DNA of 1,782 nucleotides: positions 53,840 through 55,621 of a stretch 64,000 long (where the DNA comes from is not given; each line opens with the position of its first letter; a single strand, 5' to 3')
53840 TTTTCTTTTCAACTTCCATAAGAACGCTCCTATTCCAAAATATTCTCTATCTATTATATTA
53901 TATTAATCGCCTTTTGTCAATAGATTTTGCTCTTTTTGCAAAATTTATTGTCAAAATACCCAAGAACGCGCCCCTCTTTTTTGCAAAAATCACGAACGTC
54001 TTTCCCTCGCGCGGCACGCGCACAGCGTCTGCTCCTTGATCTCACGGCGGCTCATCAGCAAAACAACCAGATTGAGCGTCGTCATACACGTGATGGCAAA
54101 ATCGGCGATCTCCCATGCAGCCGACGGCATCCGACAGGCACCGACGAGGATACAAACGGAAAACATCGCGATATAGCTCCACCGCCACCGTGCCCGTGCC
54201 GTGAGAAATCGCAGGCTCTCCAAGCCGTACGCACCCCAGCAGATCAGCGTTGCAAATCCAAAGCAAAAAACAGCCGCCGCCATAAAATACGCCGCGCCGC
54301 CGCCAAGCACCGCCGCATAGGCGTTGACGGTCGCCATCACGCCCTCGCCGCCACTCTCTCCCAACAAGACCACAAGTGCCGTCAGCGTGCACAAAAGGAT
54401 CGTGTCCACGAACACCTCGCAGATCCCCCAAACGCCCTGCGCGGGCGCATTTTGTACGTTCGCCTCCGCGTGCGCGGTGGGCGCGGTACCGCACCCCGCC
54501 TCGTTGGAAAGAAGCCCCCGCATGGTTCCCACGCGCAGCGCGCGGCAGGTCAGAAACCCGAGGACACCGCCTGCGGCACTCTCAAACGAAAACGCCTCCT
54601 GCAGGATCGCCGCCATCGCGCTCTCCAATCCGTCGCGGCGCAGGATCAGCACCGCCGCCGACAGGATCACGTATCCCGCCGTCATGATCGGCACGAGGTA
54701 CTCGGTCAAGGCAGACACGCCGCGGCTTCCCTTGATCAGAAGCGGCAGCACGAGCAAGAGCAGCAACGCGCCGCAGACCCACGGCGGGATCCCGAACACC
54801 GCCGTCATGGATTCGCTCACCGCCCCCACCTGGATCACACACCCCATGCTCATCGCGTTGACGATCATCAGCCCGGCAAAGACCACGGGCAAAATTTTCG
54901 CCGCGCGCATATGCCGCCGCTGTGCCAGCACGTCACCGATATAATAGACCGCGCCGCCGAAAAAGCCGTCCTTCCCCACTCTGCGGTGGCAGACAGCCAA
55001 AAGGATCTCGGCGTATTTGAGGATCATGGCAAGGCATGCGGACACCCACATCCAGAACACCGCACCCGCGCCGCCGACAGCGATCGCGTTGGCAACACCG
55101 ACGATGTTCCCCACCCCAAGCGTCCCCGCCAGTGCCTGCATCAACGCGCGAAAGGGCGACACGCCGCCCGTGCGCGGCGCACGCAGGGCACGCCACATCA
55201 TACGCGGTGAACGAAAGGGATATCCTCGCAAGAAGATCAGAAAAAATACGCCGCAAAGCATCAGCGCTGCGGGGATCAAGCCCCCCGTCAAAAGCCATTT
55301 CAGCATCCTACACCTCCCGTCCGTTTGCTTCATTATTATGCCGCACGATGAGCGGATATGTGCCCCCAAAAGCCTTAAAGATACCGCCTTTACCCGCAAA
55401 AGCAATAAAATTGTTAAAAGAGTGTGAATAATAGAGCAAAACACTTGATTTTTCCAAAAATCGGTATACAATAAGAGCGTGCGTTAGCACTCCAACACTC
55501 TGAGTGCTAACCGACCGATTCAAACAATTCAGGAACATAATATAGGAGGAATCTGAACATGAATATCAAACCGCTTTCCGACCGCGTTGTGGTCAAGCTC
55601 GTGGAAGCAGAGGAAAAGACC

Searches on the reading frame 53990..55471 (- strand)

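Call 46: search_protein_families(library=pfam, proteins=[window:53990-55471:-], max_evalue=0.001)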
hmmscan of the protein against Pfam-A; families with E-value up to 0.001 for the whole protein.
window:53990-55471:- (493 aa): 1 family
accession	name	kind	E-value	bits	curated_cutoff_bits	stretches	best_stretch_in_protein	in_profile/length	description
PF01235.23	Na_Ala_symp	-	9.7e-95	318.6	24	1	100-478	9-372/392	Sodium:alanine symporter family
